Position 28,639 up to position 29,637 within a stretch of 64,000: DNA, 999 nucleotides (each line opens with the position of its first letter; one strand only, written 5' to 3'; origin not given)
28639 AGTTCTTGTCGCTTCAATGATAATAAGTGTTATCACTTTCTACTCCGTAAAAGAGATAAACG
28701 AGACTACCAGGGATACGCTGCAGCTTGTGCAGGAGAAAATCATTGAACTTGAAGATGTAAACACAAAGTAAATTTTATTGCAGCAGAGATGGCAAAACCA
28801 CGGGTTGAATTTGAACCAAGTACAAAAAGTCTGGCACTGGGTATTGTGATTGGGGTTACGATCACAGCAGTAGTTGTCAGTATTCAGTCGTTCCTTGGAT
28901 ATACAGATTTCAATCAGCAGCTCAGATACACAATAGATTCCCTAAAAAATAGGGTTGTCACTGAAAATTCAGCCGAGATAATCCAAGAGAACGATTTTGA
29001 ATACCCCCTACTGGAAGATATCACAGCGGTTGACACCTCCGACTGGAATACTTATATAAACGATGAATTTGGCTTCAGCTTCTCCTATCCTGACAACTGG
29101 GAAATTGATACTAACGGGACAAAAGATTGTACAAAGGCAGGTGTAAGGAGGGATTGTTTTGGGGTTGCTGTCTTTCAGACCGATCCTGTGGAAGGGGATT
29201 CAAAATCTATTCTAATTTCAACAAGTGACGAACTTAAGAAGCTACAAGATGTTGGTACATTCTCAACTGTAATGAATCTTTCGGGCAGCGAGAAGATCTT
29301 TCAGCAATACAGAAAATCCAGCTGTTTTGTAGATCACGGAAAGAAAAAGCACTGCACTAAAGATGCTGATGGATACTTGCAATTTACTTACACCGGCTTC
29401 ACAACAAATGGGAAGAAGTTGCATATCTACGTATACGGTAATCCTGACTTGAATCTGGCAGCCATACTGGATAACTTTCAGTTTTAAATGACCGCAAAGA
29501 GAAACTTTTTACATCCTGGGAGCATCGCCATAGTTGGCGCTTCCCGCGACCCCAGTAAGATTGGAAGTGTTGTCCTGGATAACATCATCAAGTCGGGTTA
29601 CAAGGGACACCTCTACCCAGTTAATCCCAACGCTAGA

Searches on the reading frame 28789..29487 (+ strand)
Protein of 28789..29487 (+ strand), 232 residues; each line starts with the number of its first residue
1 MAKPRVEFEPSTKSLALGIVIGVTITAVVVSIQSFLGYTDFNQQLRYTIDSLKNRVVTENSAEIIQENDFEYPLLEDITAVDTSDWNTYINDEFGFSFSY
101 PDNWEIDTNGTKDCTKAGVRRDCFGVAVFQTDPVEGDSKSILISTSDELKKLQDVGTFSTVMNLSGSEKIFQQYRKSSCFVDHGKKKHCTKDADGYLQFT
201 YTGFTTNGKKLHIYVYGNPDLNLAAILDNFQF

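Call 24: search_protein_families(library=pfam, proteins=[window:28789-29487:+], max_evalue=0.001)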
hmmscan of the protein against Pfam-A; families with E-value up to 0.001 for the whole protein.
window:28789-29487:+ (232 aa): 1 family
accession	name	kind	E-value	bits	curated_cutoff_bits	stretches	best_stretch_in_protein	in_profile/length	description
PF18933.6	PsbP_2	-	1.6e-07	32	27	1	85-216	43-152/184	PsbP-like protein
